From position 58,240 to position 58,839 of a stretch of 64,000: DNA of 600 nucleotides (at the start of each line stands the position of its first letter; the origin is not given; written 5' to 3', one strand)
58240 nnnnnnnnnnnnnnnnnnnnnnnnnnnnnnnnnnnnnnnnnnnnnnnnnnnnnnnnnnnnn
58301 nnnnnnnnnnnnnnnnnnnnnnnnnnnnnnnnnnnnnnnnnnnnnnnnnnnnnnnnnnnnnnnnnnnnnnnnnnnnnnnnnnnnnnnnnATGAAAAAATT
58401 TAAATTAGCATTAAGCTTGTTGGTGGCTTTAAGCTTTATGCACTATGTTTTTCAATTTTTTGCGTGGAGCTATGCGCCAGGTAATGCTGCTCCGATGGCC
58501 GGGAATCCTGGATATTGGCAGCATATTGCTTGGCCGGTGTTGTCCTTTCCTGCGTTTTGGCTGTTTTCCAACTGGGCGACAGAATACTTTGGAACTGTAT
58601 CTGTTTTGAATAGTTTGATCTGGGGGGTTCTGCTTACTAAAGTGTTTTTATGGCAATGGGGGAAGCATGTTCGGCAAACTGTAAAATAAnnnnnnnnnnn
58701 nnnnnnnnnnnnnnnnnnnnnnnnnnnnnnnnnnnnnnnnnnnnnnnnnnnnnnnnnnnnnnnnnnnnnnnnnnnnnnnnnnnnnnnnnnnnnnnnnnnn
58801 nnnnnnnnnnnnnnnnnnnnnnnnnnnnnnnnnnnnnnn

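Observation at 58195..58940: AT-rich ~440-bp insert carrying a small membrane-protein gene, bracketed by inverted copies of the structured repeat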

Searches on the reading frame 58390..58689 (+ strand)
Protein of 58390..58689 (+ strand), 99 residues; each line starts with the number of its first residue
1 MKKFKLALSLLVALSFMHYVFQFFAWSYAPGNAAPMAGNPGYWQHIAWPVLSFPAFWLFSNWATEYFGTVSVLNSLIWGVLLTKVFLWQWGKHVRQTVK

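Call 12: search_protein_families(library=pfam, proteins=[window:58390-58689:+], max_evalue=1)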
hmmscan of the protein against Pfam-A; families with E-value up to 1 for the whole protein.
window:58390-58689:+ (99 aa): 0 families

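Call 14: find_homologous_proteins(query=window:58390-58689:+, max_evalue=0.01)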
Query window:58390-58689:+ (99 aa): 1 proteins with E <= 0.01 among 5 candidates.
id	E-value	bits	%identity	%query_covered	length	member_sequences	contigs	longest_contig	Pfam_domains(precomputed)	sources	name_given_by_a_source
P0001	9.2e-41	156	76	98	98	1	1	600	-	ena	-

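Call 15: find_encoding_contigs(protein=P0001, flank=10000)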
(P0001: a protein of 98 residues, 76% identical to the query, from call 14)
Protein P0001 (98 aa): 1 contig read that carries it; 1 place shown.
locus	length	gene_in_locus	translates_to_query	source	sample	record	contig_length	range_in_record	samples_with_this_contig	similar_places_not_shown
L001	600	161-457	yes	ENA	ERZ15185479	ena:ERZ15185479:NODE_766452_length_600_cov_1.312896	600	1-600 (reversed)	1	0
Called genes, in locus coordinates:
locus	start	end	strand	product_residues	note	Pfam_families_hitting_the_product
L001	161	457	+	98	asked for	-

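Call 16: find_encoding_contigs(protein=window:58390-58689:+, flank=10000)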
Protein window:58390-58689:+ (99 aa): no gene with exactly this product is on record in the collection.

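Call 59: search_protein_families(library=phrogs, proteins=[window:58390-58689:+], max_evalue=0.1)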
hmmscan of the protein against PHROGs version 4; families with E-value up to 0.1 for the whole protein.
window:58390-58689:+ (99 aa): 0 families

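Call 60: search_protein_families(library=padloc, proteins=[window:58390-58689:+], max_evalue=0.1)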
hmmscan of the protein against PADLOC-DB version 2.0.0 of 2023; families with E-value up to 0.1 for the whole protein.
window:58390-58689:+ (99 aa): 0 families

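Call 61: search_protein_families(library=ncbifam, proteins=[window:58390-58689:+], max_evalue=0.1)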
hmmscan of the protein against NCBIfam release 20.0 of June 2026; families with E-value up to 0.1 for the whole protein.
window:58390-58689:+ (99 aa): 0 families
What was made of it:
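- Tried and rejected: Pfam, PHROGs, PADLOC and NCBIfam on the 99-aa and 215-aa proteins gave nothing (calls 12, 59-61).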

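Call 71: search_protein_representatives(alignment_id=A7)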
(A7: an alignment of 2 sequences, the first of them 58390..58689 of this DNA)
Query: 2 sequences, 99 profile positions. Proteins with E-value up to 0.001 (for the whole library): 64; up to 1e-10: 4; up to 1e-30: 1. The best 64 are listed.
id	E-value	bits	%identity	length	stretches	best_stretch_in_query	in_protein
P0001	6.7e-56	202.8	-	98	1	1-97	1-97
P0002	1.2e-17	80.1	-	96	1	7-89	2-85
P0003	1.1e-15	73.8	-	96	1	7-96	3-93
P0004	2.0e-11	60.1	-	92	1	10-82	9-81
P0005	1.4e-10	57.4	-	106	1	2-87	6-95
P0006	1.0e-09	54.6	-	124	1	8-86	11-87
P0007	1.3e-09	54.3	-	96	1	4-86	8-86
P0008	1.7e-09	53.9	-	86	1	9-92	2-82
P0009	1.8e-09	53.9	-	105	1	9-82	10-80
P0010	6.0e-09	52.2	-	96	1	10-83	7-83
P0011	8.0e-09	51.8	-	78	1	17-90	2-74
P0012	1.3e-08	51.1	-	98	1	5-82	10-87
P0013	4.2e-08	49.5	-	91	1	11-90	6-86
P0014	7.4e-08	48.7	-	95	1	9-84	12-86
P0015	1.2e-07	48.0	-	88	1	3-90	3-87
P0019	2.5e-07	47.0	-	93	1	1-85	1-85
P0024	1.9e-06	44.1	-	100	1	7-84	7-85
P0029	5.5e-06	42.7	-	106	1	3-94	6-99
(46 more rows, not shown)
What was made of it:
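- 58390..58689 (+): Gene for a 99-aa membrane protein, read as an orphan member of a family of RHS-toxin immunity proteins. 64 family representatives found by exhaustive HMMER (call 71).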

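Call 72: predict_structure(alignment_id=A7)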
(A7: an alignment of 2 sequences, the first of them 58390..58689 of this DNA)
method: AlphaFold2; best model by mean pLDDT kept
length: 99 residues; sequences in the alignment: 2
mean_pLDDT: 67.3   pTM: 0.41
mean pLDDT of the five models: 67.3, 67.2, 64.2, 63.3, 61.8
residues with pLDDT >= 90: 0; 70-90: 33; 50-70: 66; < 50: 0
segments of 3 or more residues with pLDDT < 50: none
pLDDT, mean of each block of 10 residues (from residue 1): 72 73 68 58 64 69 65 65 71 67
secondary structure, 60 per line:
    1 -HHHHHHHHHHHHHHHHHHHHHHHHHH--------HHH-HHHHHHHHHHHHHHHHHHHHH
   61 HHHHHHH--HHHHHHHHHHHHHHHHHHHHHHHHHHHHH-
elements in order: H2-27 H40-67 H70-98

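Call 75: find_homologous_proteins(query=A8, max_evalue=0.001)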
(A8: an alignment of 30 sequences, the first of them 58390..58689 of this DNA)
Query A8 (30 sequences) (99 aa, profile of the alignment): 7 proteins with E <= 0.001 among 1464 candidates.
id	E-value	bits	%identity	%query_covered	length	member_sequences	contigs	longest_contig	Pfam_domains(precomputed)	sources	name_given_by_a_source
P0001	1.7e-25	106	76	98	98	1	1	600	-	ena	-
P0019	6.1e-24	102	35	84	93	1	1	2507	-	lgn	-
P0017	5.0e-23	99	32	97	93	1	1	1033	-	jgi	jgi:hypothetical protein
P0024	3.5e-22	96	35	84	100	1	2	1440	-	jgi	jgi:hypothetical protein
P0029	4.5e-21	92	35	96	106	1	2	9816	-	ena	-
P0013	5.6e-21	92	40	63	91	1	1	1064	-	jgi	jgi:hypothetical protein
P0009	5.1e-20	89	43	77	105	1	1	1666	-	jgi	jgi:hypothetical protein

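Call 76: search_protein_families(library=pfam, alignment_id=A8, max_evalue=0.1)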
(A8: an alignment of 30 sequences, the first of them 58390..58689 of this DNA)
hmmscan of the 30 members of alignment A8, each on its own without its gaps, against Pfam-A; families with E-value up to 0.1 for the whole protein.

A. member 1, window:58390-58689:+ (99 aa): 0 families

B. families by the number of members that match (of 30 scanned): 9 families
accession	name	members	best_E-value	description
PF19607.4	DUF6112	1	0.01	Family of unknown function (DUF6112)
PF04633.17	Herpes_BMRF2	1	0.012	Herpesvirus BMRF2 protein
PF11667.14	DUF3267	1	0.013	Putative zincin peptidase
PF12420.13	DUF3671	1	0.027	Fam-L, Fam-M like protein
PF14036.11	YlaH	1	0.027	YlaH-like protein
PF19470.4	DUF6007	1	0.028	Family of unknown function (DUF6007)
PF20540.3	DUF6755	1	0.035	Family of unknown function (DUF6755)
PF08114.16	PMP1_2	1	0.049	ATPase proteolipid family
PF10857.13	DUF2701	1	0.083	Protein of unknown function (DUF2701)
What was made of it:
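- Tried and rejected: Pfam on 30 family members gave only chance hits (call 76).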

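Call 77: find_encoding_contigs(protein=P0029, flank=5000, max_places=2)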
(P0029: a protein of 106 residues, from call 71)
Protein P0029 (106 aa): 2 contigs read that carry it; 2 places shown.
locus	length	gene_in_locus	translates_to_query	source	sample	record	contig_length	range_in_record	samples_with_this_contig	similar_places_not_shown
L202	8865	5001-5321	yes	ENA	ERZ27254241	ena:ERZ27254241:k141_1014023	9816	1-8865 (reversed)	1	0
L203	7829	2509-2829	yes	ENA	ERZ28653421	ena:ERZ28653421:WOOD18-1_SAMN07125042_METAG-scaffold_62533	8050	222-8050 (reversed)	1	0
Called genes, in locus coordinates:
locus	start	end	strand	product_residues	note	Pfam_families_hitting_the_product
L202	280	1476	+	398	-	-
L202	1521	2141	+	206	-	-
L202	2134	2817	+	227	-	-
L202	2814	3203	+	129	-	PF08334:T2SSG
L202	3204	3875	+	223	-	PF25023:TEN_YD-shell (weak), PF14220:DUF4329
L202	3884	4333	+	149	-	PF20594:DUF6794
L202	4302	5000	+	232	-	-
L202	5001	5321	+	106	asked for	-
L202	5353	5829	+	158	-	-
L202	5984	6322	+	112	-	-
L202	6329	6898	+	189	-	-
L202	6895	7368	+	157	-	-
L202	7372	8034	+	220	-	PF10908:Tlde1_dom (weak)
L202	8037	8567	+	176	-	-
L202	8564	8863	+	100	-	?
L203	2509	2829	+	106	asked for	-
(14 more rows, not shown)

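Call 78: find_encoding_contigs(protein=P0019, flank=5000, max_places=2)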
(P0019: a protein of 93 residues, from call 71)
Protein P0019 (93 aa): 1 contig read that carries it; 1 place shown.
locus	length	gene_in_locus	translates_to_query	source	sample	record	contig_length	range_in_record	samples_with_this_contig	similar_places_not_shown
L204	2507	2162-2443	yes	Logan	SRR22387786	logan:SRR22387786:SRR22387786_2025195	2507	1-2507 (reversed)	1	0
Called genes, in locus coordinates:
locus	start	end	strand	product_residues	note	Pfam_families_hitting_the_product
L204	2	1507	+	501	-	?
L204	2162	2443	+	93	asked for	-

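Call 79: find_encoding_contigs(protein=P0009, flank=5000, max_places=2)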
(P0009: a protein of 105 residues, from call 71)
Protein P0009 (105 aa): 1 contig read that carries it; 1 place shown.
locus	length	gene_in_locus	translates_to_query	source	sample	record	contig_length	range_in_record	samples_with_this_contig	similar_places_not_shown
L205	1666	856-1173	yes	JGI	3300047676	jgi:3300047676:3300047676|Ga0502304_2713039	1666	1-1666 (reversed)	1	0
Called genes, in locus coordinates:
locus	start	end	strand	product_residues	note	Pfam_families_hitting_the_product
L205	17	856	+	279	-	-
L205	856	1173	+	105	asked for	-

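Call 80: find_encoding_contigs(protein=P0024, flank=5000, max_places=2)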
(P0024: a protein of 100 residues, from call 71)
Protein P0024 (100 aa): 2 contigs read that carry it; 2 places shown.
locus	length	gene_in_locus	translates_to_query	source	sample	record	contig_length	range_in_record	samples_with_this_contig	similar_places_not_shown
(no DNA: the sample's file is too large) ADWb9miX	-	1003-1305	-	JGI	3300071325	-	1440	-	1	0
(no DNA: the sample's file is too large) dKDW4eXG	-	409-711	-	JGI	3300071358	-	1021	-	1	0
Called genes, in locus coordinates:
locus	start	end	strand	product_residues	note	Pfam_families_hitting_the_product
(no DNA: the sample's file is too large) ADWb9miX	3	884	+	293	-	?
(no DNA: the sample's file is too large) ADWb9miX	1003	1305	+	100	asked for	-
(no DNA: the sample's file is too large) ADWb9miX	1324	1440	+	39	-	?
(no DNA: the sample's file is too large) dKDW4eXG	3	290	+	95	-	?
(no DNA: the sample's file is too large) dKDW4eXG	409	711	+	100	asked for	-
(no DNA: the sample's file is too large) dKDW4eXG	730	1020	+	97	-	?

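Call 84: search_protein_families(library=pfam, proteins=[L202:5353-5829:+, L202:3204-3875:+, L202:3884-4333:+, L204:2-1507:+], max_evalue=0.1)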
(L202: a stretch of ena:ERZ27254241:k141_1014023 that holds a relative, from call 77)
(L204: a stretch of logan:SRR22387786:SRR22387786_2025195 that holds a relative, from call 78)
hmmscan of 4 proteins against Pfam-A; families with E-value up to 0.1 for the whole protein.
L202:5353-5829:+ (158 aa): 0 families

L202:3204-3875:+ (223 aa): 1 family
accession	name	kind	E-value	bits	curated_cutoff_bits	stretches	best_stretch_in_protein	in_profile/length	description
PF14220.11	DUF4329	-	5.7e-12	46.1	28.6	1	88-195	3-112/116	Domain of unknown function (DUF4329)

L202:3884-4333:+ (149 aa): 3 families
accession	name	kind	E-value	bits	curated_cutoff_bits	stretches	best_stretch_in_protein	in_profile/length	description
PF20594.3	DUF6794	-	2.9e-31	107.7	27.1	1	57-139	1-83/83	Domain of unknown function (DUF6794)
PF05285.17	SDA1_dom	-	0.0067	17.4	27.8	1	49-85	61-95/151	SDA1, conserved domain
PF12918.12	TcdB_N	-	0.069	13.9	27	0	56-86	5-35/66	TcdB toxin N-terminal helical domain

L204:2-1507:+ (501 aa): 6 families
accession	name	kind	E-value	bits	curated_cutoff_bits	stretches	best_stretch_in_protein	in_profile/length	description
PF13751.12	DDE_Tnp_1_6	-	3.6e-22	79.4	25.1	1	364-483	1-125/125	Transposase DDE domain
PF05598.16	DUF772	-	6.8e-21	74.5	23.1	1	22-96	1-74/74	Transposase domain (DUF772)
PF01609.27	DDE_Tnp_1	-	1.5e-07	31.9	23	1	250-479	21-200/200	Transposase DDE domain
PF03172.18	HSR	-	0.0037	17.8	24.9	1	131-165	53-88/99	HSR domain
PF09669.15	Phage_pRha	-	0.065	14.3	29.9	0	143-214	10-82/91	Phage regulatory protein Rha (Phage_pRha)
PF13612.12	DDE_Tnp_1_3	-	0.078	13.4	27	0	257-340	37-113/155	Transposase DDE domain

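Call 88: list_cluster_members(proteins=[P0002, P0003, P0004, P0005, P0006, P0007, P0008, P0010, P0011, P0012])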
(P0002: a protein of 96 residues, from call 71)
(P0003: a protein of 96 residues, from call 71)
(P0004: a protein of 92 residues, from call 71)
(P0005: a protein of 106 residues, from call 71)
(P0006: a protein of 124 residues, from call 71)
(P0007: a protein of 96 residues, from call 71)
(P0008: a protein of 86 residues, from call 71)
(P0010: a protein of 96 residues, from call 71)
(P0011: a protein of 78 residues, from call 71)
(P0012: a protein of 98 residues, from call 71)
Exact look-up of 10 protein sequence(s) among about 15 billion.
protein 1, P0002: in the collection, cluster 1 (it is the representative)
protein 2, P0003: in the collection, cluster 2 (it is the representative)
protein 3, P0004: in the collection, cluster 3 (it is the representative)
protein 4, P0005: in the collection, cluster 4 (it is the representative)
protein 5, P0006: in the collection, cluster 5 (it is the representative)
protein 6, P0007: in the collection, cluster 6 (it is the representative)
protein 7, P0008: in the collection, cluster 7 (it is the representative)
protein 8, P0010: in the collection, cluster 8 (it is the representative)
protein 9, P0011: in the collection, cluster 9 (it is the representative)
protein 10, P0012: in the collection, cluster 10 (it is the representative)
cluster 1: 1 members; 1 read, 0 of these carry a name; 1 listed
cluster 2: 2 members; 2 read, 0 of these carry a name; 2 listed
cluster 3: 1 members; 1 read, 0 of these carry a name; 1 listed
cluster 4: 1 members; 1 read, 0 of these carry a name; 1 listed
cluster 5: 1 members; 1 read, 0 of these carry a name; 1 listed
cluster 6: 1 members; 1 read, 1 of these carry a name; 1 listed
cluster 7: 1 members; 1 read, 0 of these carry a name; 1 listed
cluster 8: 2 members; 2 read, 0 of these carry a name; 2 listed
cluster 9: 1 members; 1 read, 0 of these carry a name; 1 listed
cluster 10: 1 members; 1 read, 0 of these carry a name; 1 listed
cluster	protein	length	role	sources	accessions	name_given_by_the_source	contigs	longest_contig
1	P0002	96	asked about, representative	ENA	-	-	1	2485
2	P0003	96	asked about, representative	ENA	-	-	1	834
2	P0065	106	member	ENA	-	-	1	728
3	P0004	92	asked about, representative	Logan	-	-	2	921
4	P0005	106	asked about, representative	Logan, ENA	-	-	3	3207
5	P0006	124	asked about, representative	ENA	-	-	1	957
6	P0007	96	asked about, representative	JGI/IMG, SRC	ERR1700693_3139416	hypothetical protein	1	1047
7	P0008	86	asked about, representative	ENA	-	-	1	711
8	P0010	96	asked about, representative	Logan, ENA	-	-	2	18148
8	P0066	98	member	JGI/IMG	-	-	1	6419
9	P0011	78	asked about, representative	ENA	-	-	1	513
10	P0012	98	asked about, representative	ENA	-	-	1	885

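Call 89: find_encoding_contigs(protein=P0002, flank=5000, max_places=2)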
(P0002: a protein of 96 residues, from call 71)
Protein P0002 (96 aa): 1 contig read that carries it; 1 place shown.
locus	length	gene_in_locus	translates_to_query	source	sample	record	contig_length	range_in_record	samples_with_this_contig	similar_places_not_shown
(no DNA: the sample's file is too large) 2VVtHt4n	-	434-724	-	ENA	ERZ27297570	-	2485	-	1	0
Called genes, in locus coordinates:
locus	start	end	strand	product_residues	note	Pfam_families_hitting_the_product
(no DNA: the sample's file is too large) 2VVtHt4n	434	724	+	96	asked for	-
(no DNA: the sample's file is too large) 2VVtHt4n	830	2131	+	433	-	PF25023:TEN_YD-shell, PF05593:RHS_repeat (faint)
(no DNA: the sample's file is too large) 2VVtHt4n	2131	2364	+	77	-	-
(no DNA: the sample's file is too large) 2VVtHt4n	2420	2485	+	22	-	?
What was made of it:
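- P0002 also lies in an RHS array (call 89).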

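Call 90: find_encoding_contigs(protein=P0010, flank=4000, max_places=2)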
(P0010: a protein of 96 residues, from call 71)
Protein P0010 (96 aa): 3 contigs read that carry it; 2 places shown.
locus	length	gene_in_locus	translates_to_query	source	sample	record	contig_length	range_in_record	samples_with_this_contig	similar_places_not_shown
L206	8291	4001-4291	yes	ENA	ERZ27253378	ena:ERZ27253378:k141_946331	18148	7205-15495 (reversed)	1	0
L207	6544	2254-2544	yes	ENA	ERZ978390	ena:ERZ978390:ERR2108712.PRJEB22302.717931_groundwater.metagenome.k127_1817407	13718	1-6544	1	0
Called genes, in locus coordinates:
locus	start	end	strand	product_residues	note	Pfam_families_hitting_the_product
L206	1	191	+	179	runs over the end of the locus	PF13428:TPR_14 (faint), PF07719:TPR_2 (faint), PF13181:TPR_8 (faint), PF13424:TPR_12 (faint)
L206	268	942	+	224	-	PF25023:TEN_YD-shell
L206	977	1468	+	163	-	PF13428:TPR_14 (faint), PF23914:TPR_CcmH_CycH (faint), PF14559:TPR_19 (faint), PF00515:TPR_1 (faint), PF07719:TPR_2 (weak), PF13424:TPR_12 (weak), PF17874:TPR_MalT (weak), PF13431:TPR_17 (weak), +3 more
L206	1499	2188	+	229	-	PF03130:HEAT_PBS (faint), PF13646:HEAT_2 (weak)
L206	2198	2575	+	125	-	PF12796:Ank_2, PF13606:Ank_3 (faint), PF13857:Ank_5 (faint), PF24521:Ank_KRIT1 (weak), PF00023:Ank (weak), PF13637:Ank_4 (weak)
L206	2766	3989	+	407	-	PF25023:TEN_YD-shell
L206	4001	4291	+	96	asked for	-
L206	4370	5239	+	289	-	PF25023:TEN_YD-shell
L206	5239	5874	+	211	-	-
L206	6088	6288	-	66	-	-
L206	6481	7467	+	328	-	PF00072:Response_reg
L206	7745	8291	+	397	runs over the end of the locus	PF00109:ketoacyl-synt, PF02801:Ketoacyl-synt_C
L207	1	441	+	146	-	?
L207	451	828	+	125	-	PF12796:Ank_2, PF13606:Ank_3 (faint), PF13857:Ank_5 (faint), PF24521:Ank_KRIT1 (weak), PF00023:Ank (weak), PF13637:Ank_4 (weak)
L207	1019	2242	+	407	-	PF25023:TEN_YD-shell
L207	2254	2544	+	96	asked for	-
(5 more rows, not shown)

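Call 91: find_encoding_contigs(protein=P0005, flank=4000, max_places=2)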
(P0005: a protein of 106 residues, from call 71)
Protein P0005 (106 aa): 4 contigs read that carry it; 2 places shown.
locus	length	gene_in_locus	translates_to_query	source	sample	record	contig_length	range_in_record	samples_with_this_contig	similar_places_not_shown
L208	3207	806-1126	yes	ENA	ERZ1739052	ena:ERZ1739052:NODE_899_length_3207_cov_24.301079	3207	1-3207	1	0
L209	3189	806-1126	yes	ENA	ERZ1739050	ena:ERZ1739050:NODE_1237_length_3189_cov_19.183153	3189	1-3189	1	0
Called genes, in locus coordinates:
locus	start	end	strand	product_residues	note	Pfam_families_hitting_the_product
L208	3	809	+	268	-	?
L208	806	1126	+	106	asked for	-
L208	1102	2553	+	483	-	PF25023:TEN_YD-shell, PF05593:RHS_repeat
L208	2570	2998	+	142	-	-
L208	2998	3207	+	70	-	?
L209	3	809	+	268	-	?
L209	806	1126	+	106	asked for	-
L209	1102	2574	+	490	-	PF25023:TEN_YD-shell, PF05593:RHS_repeat, PF13539:Peptidase_M15_4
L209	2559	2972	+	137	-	-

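Call 101: search_dna_similar(query=window:58390-58689:+, collection=plasmids, mode=protein, max_evalue=0.01, max_rows=10)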
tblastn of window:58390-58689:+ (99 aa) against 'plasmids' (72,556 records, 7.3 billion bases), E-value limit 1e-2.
No match.

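Call 102: search_dna_similar(query=window:58390-58689:+, collection=phages, mode=protein, max_evalue=0.01, max_rows=10)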
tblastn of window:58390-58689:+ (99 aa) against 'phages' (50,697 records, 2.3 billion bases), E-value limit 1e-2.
No match.

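Call 116: search_solved_structures(query=A8, max_evalue=1)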
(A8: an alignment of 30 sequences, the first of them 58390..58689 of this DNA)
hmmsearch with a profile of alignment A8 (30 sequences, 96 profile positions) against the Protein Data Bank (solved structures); distinct sequences matched with E-value up to 1: 0.

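Call 117: predict_structure(alignment_id=A8)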
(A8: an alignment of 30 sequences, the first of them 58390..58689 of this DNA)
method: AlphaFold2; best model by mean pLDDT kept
length: 99 residues; sequences in the alignment: 30
mean_pLDDT: 94.5   pTM: 0.82
mean pLDDT of the five models: 94.5, 93.7, 93.6, 92.4, 90.6
residues with pLDDT >= 90: 82; 70-90: 17; 50-70: 0; < 50: 0
segments of 3 or more residues with pLDDT < 50: none
pLDDT, mean of each block of 10 residues (from residue 1): 95 98 95 84 92 97 96 98 97 91
secondary structure, 60 per line:
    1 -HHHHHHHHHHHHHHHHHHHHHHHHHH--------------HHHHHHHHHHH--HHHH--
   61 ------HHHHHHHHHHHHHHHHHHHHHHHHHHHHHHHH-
elements in order: H2-27 H42-52 H55-58 H67-98
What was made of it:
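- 58390..58689 (+): AlphaFold2 pLDDT 94.5 (call 117).
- The AlphaFold2 model reaches pLDDT 94.5 (call 117).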

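Call 120: fold_search(model_id=the predicted structure, library=pdb)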
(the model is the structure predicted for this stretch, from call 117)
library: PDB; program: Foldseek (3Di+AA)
matches with E <= 10: 6; with E <= 0.001: 0
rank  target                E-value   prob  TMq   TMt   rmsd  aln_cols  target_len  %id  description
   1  8ovd_G                6.0e+00  0.08  0.30  0.11   8.3        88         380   11  Respiratory supercomplex (III2-IV2) from Mycobacterium smegmatis (released 2024-07-17)
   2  9gy6_A                6.0e+00  0.07  0.28  0.11   8.5        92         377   12  Mycobacterial cytochrome bc1:aa3 with inhibitor (released 2025-04-09)
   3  8ovc_M                7.2e+00  0.08  0.32  0.11   7.2        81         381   17  Respiratory supercomplex (III2-IV2) from Mycobacterium smegmatis (released 2024-07-17)
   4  9w2u_J                7.6e+00  0.03  0.22  0.13  12.4        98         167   12  Cryo-EM structure of complex I on the bovine heart submitochondrial particles, open (released 2026-04-01)
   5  8q8p_A                8.0e+00  0.11  0.36  0.14   7.3        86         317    8  Cryo-EM structure of the magnesium channel CtMrs2 in the closed state (released 2024-11-27)
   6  6r65_B                9.0e+00  0.04  0.29  0.06  12.9        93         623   17  Crystal Structure of human TMEM16K / Anoctamin 10 (Form 2) (released 2019-05-01)
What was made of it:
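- Tried and rejected: A PDB sequence-profile search and a Foldseek search of a confident model found no relatives (calls 116, 120).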
